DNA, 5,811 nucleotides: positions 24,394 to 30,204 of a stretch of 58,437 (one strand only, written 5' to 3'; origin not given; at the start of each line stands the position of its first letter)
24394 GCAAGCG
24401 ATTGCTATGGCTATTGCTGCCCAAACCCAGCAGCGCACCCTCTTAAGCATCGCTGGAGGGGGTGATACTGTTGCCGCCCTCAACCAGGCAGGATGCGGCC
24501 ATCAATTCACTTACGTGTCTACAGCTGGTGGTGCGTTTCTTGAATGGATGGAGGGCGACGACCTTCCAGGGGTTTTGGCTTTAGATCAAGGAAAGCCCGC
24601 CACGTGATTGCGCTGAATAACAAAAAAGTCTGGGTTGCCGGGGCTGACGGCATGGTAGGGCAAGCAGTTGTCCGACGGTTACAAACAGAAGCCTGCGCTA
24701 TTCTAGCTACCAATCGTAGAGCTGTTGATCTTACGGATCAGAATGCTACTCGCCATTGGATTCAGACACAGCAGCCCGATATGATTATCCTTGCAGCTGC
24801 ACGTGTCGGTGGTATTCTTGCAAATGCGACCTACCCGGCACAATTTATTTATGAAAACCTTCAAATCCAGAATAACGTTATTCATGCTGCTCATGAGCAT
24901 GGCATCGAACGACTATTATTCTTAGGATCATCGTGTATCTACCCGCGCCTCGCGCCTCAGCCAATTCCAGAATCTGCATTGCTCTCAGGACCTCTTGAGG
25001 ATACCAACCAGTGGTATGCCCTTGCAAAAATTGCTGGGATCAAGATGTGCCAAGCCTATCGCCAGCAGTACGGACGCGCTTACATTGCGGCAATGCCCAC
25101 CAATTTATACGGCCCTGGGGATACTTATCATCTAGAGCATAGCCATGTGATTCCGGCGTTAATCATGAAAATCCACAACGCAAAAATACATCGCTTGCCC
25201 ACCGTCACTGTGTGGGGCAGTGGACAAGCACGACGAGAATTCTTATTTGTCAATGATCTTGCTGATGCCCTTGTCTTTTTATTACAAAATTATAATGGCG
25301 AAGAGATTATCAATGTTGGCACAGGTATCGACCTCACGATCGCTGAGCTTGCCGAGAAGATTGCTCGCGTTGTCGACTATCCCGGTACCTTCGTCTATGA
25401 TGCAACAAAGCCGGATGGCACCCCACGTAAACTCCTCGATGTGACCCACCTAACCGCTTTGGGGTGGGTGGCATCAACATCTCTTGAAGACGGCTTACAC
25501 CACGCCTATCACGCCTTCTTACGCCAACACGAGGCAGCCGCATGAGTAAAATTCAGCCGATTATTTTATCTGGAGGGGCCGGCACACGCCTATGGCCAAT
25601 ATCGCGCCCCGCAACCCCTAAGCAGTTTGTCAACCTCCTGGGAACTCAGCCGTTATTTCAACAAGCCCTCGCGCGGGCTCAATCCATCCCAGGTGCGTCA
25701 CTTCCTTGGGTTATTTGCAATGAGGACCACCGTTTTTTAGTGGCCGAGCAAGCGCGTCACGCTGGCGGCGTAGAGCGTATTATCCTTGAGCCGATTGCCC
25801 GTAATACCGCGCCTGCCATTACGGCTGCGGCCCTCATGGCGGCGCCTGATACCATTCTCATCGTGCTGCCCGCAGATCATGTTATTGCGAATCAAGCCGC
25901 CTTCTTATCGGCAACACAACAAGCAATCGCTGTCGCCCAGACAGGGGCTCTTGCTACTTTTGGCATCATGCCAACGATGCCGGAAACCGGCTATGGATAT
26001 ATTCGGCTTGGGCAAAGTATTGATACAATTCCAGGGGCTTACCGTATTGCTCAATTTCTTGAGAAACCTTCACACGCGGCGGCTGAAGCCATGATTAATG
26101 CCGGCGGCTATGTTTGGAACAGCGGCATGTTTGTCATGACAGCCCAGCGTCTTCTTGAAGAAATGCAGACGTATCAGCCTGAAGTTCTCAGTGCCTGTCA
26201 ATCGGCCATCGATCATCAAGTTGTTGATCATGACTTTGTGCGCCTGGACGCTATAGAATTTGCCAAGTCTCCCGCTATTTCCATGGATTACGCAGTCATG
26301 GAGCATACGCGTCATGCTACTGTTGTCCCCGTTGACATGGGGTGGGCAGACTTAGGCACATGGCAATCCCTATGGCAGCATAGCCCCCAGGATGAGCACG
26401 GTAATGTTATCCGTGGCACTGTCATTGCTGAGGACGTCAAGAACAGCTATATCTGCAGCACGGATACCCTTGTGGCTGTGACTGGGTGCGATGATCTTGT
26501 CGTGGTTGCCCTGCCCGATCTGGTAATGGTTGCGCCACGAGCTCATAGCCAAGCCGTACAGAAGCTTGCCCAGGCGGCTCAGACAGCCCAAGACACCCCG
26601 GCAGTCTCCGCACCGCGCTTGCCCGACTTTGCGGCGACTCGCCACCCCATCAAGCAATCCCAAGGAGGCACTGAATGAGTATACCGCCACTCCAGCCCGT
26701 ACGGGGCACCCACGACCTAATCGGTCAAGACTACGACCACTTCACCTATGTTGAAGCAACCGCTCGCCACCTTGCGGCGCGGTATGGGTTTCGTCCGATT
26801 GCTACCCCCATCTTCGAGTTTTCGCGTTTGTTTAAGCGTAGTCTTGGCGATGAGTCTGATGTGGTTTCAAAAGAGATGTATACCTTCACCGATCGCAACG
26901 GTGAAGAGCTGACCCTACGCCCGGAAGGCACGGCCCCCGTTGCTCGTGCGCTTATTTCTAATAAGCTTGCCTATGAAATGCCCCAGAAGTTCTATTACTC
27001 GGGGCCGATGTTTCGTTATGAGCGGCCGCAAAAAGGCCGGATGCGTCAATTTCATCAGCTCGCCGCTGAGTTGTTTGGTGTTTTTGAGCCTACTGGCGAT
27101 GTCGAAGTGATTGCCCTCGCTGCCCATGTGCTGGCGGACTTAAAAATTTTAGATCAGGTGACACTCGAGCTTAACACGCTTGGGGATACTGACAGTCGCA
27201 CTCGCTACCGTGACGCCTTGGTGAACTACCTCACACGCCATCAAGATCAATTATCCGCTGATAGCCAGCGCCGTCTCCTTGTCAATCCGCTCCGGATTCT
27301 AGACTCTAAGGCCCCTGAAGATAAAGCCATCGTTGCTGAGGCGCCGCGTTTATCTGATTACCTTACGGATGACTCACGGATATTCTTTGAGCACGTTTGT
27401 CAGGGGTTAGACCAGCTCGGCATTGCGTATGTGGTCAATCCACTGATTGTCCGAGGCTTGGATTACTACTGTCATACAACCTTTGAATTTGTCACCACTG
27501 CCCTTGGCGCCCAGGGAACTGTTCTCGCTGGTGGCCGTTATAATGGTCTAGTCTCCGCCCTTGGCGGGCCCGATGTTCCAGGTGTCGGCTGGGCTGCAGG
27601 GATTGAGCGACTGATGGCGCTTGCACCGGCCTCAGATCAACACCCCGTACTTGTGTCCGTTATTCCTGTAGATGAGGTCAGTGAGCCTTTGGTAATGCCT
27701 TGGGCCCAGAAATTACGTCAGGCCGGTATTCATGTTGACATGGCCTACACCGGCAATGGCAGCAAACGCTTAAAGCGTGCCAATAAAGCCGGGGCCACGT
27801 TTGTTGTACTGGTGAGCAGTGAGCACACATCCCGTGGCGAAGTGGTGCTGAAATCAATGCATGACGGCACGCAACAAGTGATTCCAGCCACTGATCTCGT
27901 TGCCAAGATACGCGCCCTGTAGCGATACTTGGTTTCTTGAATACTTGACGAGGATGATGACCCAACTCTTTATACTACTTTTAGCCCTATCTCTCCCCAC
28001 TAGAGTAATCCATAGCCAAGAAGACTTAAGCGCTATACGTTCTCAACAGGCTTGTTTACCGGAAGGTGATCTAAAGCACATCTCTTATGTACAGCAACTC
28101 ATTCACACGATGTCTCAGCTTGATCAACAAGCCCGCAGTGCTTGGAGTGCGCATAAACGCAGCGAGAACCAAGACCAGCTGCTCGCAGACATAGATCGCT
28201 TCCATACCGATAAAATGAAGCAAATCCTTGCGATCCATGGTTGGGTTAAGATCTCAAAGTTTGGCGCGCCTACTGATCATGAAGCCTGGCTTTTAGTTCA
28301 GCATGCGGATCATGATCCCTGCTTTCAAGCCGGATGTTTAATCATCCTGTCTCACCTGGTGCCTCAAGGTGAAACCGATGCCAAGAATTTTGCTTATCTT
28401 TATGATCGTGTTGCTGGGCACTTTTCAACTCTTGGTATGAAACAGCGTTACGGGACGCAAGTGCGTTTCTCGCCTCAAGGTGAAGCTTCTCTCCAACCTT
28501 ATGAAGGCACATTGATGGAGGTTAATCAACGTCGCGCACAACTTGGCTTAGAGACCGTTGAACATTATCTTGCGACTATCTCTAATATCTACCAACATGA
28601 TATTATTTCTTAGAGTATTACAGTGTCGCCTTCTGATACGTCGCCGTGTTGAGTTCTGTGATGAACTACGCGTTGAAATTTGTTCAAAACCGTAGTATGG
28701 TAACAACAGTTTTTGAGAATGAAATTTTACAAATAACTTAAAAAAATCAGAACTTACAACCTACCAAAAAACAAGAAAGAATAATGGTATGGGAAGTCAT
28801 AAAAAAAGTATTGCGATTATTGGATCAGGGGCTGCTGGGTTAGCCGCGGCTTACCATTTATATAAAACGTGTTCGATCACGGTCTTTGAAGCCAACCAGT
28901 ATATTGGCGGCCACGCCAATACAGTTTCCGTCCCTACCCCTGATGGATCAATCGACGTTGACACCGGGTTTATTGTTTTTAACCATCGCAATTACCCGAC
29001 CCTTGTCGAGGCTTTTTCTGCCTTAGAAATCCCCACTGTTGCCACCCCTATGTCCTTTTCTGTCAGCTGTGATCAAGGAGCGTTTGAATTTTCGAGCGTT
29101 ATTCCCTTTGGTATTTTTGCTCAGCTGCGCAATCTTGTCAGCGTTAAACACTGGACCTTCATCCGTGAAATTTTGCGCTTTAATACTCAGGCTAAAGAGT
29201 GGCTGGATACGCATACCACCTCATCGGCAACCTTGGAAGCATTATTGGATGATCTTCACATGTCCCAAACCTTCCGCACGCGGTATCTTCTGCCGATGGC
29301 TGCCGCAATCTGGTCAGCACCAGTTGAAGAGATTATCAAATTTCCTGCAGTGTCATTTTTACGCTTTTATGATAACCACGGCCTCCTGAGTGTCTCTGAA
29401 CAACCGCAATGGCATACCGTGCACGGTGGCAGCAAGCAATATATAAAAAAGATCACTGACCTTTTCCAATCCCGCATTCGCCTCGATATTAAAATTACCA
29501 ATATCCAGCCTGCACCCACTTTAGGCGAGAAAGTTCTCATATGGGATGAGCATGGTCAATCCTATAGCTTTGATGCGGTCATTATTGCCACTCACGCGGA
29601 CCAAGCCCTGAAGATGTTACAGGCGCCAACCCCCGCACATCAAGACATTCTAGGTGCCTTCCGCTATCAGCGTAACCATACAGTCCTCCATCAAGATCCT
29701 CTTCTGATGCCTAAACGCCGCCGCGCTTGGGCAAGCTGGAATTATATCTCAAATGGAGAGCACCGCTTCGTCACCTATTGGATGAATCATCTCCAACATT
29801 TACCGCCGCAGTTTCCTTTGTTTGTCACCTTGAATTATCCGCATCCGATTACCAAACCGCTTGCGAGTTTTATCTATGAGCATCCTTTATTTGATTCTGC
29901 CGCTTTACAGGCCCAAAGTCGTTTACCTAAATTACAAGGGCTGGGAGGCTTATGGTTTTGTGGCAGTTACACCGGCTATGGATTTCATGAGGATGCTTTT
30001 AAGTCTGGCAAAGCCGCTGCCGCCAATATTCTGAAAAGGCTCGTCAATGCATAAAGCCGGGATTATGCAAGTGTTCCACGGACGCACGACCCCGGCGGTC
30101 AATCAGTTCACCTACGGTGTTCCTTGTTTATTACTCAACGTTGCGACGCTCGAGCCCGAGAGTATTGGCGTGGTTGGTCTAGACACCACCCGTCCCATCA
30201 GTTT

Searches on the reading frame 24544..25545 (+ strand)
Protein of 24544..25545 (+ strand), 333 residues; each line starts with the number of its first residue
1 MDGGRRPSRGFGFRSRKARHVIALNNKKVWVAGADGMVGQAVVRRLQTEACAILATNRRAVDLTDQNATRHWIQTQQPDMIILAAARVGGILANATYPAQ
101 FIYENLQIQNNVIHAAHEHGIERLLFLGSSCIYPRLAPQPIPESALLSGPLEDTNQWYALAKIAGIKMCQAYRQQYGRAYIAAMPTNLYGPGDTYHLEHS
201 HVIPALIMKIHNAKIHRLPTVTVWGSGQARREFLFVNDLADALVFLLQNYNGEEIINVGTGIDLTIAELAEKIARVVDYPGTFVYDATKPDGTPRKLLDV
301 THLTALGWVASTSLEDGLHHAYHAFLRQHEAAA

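Call 22: search_protein_families(library=pfam, proteins=[window:24544-25545:+], max_evalue=0.001)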
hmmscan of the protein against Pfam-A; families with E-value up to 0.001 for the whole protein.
window:24544-25545:+ (333 aa): 6 families
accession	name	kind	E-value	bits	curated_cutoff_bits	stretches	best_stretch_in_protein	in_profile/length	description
PF01370.27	Epimerase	-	2.1e-64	217.7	20.9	1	30-259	2-240/240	NAD dependent epimerase/dehydratase family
PF16363.11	GDP_Man_Dehyd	-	3.2e-18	66.7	27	1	61-275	59-272/332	GDP-mannose 4,6 dehydratase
PF04321.23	RmlD_sub_bind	-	1.5e-09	37.8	27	1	28-87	2-61/287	RmlD substrate binding domain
PF13460.12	NAD_binding_10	-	1e-05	26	27.2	1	33-135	1-104/184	NAD(P)H-binding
PF02719.21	Polysacc_synt_2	-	7.4e-05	22.5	20.2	0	19-127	16-126/293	Polysaccharide biosynthesis protein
PF05368.20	NmrA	-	0.00078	19.6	27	0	26-126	2-104/298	NmrA-like family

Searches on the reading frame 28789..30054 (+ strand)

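Call 63: search_protein_families(library=pfam, proteins=[window:28789-30054:+], max_evalue=0.00001)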
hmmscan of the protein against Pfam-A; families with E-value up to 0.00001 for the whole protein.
window:28789-30054:+ (421 aa): 3 families
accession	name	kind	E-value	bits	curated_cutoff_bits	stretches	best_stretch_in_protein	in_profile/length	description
PF01593.30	Amino_oxidase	-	1.9e-22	80.6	19.8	1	16-282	2-271/443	Flavin containing amine oxidoreductase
PF13450.12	NAD_binding_8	-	7.6e-13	49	21.9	1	10-76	1-65/68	NAD(P)-binding Rossmann-like domain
PF01266.30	DAO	-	3.5e-07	30.5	27.9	0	8-43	2-38/353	FAD dependent oxidoreductase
